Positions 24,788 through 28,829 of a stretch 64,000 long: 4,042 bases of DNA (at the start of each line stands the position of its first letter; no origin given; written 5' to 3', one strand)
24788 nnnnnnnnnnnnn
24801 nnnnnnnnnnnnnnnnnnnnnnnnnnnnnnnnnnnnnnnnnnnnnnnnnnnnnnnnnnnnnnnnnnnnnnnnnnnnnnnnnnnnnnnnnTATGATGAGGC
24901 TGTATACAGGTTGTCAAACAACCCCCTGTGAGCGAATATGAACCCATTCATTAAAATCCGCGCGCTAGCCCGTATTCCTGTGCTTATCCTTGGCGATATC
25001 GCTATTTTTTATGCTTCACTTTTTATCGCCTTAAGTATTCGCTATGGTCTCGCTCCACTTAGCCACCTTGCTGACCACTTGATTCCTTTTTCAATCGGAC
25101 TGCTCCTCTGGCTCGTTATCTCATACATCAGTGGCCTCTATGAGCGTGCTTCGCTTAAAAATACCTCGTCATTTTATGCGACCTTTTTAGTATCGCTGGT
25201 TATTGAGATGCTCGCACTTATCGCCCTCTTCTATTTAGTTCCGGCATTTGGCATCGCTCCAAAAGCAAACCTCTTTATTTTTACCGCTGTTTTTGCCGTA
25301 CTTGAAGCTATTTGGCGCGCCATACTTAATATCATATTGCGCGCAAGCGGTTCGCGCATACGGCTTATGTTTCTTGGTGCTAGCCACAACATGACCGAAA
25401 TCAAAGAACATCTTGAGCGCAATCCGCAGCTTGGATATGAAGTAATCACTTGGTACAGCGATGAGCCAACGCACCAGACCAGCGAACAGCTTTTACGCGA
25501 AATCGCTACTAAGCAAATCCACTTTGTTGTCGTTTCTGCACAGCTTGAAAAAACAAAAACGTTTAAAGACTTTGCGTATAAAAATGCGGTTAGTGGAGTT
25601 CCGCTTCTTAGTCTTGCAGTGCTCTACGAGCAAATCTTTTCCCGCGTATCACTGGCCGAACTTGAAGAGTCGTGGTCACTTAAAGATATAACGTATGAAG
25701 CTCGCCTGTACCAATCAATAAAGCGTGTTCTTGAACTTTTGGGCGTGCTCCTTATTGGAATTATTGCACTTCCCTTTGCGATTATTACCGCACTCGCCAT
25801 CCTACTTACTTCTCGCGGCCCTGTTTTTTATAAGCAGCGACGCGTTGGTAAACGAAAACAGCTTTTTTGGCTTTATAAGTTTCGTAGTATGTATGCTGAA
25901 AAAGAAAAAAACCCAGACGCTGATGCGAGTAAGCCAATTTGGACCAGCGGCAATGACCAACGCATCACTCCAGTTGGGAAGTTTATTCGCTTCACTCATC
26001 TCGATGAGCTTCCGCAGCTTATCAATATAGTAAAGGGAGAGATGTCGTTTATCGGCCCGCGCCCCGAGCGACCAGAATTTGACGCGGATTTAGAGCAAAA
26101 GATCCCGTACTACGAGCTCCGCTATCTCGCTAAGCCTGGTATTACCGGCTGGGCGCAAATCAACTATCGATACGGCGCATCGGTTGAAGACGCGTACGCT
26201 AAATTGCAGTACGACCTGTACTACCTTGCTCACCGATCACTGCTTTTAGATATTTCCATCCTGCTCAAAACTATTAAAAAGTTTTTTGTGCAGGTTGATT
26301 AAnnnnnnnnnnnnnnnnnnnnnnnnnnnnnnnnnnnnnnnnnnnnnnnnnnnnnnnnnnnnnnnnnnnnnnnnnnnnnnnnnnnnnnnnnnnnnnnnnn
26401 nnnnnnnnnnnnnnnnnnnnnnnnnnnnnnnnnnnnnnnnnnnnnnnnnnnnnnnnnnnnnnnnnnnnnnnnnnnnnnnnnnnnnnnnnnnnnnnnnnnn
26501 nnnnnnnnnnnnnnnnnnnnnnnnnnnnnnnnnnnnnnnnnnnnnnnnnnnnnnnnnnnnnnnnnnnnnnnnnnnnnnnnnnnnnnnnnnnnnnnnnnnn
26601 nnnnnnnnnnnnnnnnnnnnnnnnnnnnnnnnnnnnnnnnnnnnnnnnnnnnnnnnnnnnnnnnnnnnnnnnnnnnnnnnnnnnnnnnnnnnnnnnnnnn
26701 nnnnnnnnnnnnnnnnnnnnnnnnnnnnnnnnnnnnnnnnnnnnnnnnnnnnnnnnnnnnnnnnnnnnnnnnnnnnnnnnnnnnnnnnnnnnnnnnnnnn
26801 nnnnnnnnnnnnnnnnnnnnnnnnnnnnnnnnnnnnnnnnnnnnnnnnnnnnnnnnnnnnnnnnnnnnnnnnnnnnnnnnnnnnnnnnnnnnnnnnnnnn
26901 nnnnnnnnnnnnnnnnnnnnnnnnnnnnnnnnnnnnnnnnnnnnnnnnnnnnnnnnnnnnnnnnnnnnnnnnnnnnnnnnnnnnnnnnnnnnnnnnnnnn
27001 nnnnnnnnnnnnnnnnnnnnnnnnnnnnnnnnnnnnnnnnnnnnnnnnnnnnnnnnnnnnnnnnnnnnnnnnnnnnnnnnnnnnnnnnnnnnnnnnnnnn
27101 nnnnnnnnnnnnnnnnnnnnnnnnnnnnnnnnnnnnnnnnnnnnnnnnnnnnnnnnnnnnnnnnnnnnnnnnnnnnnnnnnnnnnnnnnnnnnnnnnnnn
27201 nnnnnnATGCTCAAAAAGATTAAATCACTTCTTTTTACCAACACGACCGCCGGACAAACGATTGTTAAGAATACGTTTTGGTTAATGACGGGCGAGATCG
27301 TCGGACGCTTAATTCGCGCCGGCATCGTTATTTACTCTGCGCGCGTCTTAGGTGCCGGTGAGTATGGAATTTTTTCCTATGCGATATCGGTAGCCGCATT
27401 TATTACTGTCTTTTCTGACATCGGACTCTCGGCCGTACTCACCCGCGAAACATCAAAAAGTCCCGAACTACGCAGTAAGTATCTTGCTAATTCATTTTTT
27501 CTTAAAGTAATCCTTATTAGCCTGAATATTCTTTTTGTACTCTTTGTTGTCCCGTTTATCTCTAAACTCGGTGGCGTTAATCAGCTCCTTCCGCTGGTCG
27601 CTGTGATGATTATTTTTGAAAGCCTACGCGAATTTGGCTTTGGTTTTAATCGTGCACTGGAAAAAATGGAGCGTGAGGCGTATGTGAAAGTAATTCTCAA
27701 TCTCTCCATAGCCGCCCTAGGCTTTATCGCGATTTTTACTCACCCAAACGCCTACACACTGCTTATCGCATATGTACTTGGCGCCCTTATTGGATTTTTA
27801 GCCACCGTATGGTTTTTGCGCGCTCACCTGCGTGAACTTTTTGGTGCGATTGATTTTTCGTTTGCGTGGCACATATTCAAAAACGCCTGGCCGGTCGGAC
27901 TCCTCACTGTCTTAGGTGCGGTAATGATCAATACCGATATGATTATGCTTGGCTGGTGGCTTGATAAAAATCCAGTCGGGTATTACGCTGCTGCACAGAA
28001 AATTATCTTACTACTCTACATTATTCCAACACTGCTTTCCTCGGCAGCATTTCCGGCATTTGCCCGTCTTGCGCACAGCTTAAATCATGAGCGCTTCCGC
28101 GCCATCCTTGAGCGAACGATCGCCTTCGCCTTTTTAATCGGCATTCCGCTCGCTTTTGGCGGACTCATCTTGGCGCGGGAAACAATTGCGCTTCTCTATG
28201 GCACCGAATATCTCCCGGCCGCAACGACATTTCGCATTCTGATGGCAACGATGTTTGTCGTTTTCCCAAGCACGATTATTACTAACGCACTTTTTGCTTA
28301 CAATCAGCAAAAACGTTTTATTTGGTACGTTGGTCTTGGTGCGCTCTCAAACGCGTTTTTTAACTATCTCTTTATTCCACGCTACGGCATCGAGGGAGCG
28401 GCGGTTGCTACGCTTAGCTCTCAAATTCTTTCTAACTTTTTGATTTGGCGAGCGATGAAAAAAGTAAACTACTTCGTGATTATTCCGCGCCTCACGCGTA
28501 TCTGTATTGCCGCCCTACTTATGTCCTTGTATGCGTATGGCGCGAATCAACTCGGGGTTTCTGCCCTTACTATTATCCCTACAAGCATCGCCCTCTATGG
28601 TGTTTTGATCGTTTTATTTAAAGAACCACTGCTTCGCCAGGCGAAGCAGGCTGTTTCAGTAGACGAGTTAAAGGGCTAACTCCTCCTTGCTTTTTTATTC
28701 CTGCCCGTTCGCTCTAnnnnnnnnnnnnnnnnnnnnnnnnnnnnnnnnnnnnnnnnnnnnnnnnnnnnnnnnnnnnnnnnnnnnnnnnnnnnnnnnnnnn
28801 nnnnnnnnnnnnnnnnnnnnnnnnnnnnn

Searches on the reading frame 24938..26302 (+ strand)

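Call 67: search_protein_families(library=pfam, proteins=[window:24938-26302:+], max_evalue=0.00001)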
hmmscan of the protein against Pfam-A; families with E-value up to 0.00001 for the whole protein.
window:24938-26302:+ (454 aa): 2 families
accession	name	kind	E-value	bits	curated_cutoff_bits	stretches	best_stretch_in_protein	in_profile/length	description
PF02397.22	Bac_transf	-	7.5e-63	211.7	27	1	262-450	1-178/179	Bacterial sugar transferase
PF13727.12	CoA_binding_3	-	2.6e-06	28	25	1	64-190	2-138/175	CoA-binding domain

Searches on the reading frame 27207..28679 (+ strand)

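Call 67: search_protein_families(library=pfam, proteins=[window:27207-28679:+], max_evalue=0.00001)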
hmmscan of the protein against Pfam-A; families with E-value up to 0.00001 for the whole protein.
window:27207-28679:+ (490 aa): 4 families
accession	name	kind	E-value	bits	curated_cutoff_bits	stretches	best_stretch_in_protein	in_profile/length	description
PF01943.22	Polysacc_synt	-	3.2e-35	122.4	28.2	1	19-288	1-273/274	Polysaccharide biosynthesis protein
PF13440.11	Polysacc_synt_3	-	5.5e-24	85.3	23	1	45-339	3-292/293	Polysaccharide biosynthesis protein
PF03023.19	MurJ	-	1.9e-13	50.3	27.4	1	47-448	4-434/451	Lipid II flippase MurJ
PF01554.23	MatE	-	6.8e-09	36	24.9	1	232-388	4-161/161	MatE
